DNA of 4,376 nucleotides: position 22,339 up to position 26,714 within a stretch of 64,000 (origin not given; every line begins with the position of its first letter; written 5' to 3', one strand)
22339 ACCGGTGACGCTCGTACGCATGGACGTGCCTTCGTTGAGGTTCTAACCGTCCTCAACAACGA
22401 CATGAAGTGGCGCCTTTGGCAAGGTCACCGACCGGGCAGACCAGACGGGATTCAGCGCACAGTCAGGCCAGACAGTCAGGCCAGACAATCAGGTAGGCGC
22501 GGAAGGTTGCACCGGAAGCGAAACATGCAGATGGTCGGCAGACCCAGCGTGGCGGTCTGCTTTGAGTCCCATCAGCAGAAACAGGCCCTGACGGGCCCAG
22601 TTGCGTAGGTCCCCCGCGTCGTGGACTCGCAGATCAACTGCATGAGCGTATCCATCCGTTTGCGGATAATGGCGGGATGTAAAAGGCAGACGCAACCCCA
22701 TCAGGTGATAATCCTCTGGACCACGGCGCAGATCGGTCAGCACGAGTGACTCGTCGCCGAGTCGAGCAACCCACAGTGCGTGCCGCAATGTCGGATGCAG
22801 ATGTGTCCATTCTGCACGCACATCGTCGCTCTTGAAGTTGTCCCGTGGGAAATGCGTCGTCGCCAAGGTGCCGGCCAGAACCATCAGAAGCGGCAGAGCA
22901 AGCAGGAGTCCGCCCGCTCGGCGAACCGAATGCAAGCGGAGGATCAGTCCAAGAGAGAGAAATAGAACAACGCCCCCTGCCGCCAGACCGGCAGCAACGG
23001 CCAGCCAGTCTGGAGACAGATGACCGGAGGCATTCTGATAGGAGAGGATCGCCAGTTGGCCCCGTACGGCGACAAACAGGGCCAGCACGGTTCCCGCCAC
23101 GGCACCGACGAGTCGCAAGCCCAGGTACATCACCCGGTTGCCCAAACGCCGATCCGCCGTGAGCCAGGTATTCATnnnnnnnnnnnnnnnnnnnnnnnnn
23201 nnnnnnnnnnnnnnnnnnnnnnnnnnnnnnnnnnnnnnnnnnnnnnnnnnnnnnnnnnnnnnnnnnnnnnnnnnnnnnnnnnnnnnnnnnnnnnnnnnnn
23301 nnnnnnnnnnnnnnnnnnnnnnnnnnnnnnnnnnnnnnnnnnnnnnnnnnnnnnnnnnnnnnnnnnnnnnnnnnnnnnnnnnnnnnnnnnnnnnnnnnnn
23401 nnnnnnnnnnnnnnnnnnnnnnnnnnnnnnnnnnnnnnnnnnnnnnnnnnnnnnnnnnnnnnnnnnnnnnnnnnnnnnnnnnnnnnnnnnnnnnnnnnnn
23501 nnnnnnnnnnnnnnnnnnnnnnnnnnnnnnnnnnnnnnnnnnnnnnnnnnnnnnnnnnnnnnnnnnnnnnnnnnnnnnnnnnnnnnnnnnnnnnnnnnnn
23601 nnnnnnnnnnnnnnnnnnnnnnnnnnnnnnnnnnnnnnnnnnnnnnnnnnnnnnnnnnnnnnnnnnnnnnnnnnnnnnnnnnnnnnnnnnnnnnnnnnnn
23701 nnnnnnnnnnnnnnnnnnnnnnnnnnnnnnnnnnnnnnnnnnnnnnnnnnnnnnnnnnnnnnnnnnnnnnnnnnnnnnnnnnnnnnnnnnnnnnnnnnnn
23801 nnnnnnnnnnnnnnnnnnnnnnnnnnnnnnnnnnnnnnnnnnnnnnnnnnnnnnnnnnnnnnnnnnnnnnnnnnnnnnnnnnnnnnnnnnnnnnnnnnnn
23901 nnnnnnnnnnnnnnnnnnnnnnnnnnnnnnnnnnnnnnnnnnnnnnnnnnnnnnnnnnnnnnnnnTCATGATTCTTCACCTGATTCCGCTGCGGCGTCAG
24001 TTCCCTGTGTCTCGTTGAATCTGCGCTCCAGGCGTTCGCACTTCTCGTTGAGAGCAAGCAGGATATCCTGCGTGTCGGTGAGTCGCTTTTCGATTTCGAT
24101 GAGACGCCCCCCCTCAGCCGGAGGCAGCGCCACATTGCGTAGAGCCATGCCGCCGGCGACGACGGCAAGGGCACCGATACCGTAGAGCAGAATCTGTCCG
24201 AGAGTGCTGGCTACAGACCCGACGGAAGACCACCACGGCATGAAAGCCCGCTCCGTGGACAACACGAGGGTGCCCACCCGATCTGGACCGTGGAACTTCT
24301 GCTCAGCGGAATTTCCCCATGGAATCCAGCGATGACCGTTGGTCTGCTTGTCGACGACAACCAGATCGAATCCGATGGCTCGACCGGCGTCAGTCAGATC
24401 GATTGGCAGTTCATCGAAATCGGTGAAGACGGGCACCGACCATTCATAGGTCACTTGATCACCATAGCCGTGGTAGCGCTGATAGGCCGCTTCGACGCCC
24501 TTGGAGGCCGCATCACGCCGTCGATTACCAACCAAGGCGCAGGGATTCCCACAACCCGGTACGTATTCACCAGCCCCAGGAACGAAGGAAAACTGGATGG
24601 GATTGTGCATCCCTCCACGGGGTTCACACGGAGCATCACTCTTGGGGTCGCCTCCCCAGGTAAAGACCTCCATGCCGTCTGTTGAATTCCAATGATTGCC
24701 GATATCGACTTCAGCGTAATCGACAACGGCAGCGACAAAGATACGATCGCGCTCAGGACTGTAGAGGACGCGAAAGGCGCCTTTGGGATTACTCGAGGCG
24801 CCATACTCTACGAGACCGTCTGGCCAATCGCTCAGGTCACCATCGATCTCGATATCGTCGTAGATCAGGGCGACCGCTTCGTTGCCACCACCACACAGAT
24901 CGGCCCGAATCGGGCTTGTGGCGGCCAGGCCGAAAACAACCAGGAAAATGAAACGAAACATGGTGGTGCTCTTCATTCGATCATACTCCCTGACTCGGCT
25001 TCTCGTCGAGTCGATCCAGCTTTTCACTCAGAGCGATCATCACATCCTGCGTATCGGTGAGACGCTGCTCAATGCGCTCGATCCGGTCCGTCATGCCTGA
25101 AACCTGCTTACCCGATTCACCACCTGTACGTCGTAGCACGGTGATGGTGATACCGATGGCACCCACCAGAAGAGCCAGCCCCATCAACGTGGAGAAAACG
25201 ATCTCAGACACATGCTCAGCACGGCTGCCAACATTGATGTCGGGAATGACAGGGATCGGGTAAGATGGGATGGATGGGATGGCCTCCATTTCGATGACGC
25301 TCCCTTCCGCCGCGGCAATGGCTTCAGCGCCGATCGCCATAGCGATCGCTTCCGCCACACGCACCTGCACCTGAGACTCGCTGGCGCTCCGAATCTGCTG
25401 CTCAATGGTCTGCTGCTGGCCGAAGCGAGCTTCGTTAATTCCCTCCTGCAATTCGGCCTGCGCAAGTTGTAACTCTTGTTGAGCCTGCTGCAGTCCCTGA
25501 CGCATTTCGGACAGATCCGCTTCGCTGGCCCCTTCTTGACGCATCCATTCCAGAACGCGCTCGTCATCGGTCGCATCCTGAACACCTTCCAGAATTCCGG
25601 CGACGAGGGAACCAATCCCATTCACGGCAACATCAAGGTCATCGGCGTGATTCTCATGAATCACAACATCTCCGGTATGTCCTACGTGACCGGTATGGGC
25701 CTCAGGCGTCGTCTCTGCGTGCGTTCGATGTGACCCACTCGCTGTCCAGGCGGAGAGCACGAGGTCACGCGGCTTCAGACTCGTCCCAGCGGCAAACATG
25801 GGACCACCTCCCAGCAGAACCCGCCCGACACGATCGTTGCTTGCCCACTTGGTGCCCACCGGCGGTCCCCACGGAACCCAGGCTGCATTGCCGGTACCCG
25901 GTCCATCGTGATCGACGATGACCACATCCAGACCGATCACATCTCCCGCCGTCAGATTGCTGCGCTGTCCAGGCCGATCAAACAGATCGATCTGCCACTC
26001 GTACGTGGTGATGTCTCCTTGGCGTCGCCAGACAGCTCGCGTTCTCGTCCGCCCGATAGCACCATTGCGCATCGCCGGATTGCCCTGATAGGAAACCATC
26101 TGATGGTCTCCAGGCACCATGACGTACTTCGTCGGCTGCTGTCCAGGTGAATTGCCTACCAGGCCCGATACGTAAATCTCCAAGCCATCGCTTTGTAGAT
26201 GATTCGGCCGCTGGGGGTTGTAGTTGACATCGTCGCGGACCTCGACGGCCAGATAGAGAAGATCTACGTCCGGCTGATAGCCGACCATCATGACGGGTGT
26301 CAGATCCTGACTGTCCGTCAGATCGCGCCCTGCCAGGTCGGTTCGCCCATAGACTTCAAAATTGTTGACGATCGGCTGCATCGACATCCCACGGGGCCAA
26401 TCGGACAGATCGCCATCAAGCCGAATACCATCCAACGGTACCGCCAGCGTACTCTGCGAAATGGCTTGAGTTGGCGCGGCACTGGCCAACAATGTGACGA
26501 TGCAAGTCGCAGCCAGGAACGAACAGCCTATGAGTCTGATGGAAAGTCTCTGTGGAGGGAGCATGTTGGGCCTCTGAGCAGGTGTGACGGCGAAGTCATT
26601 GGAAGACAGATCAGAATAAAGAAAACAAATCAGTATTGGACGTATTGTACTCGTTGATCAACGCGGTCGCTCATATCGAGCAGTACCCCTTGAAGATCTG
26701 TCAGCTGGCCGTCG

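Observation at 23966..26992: Three consecutive membrane proteins downstream of pspA share one conserved cytoplasmic C-terminal helix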

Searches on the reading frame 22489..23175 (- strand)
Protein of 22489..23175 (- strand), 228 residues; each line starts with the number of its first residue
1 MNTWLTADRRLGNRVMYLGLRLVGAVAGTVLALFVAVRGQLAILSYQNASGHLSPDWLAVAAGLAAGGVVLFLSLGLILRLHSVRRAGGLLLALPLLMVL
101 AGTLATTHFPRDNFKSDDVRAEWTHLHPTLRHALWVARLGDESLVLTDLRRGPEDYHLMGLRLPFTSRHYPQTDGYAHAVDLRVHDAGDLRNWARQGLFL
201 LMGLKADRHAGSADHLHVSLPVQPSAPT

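Call 3: search_protein_families(library=pfam, proteins=[window:22489-23175:-], max_evalue=1)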
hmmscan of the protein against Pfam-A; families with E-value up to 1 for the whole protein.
window:22489-23175:- (228 aa): 3 families
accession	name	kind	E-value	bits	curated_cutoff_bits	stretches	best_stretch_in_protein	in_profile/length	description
PF14985.11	TM140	-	0.038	14.4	30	1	17-112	74-169/180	TM140 protein family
PF14015.11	DUF4231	-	0.26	12.2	24.7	1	7-81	6-67/103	Protein of unknown function (DUF4231)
PF06687.17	SUR7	-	0.27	11.3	29.6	1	19-66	149-193/201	SUR7/PalI family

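Call 4: search_protein_families(library=ncbifam, proteins=[window:22489-23175:-], max_evalue=1)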
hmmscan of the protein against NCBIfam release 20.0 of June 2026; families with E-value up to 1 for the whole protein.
window:22489-23175:- (228 aa): 1 family
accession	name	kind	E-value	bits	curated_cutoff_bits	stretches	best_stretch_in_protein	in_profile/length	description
NF003589.0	PRK05254.1-2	equivalog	0.16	11.6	223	1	180-204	104-128/227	uracil-DNA glycosylase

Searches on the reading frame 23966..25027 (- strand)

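Call 3: search_protein_families(library=pfam, proteins=[window:23966-25027:-], max_evalue=1)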
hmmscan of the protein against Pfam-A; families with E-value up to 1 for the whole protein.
window:23966-25027:- (353 aa): 1 family
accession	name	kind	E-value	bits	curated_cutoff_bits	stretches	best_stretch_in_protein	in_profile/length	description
PF06452.16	CBM9_1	-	5.6e-06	26.8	23.4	1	176-257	109-183/185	Carbohydrate family 9 binding domain-like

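Call 4: search_protein_families(library=ncbifam, proteins=[window:23966-25027:-], max_evalue=1)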
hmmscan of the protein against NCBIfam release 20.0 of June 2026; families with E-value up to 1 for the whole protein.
window:23966-25027:- (353 aa): 0 families

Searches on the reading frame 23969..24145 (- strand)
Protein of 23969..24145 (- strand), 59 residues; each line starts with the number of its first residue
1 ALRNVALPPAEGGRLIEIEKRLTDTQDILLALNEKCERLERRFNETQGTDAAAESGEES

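Call 6: search_protein_families(library=pfam, proteins=[window:23969-24145:-], max_evalue=10)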
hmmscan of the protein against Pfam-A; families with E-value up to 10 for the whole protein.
seq(59 aa): 1 family
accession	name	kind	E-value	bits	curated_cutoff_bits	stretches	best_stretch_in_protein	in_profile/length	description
PF05584.17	Sulfolobus_pRN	-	0.071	13.6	20.8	1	20-48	2-29/72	Sulfolobus plasmid regulatory protein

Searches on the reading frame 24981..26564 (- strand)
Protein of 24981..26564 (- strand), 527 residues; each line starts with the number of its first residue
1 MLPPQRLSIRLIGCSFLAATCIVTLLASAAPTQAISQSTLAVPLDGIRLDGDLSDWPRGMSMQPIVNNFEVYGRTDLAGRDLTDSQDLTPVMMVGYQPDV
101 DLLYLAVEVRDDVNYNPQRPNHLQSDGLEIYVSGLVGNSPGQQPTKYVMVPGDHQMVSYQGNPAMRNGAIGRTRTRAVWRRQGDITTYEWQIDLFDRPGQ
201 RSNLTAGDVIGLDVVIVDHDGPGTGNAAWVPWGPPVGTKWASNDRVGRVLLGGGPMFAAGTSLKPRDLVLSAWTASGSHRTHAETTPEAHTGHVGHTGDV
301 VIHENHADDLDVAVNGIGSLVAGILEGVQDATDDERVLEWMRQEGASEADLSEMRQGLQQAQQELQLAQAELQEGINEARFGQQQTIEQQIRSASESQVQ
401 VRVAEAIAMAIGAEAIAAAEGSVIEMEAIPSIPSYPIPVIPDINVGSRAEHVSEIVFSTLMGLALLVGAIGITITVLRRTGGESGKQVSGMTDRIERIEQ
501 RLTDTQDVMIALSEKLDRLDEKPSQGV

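Call 3: search_protein_families(library=pfam, proteins=[window:24981-26564:-], max_evalue=1)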
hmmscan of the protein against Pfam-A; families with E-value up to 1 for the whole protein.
window:24981-26564:- (527 aa): 4 families
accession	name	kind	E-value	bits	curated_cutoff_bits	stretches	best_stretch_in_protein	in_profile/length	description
PF06452.16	CBM9_1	-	3.5e-10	40.5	23.4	1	99-252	40-183/185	Carbohydrate family 9 binding domain-like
PF07889.17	DUF1664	-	0.094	13.2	34.6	0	445-522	46-123/124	Protein of unknown function (DUF1664)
PF06103.16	DUF948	-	0.11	13.2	37.2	1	462-520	9-71/89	Bacterial protein of unknown function (DUF948)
PF08938.16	HBS1_N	-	0.72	10.7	26.4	0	334-387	6-65/78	HBS1 N-terminus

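Call 4: search_protein_families(library=ncbifam, proteins=[window:24981-26564:-], max_evalue=1)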
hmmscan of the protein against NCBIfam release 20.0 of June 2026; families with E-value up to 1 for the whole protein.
window:24981-26564:- (527 aa): 2 families
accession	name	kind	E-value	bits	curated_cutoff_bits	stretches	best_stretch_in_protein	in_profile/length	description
TIGR02971.1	heterocyst_DevB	subfamily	0.00019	21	129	1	328-410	113-195/327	ABC exporter membrane fusion protein, DevB family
TIGR04018.1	Bthiol_YpdA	hypoth_equivalog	0.16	10.8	339.9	1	91-138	242-290/316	YpdA family putative bacillithiol disulfide reductase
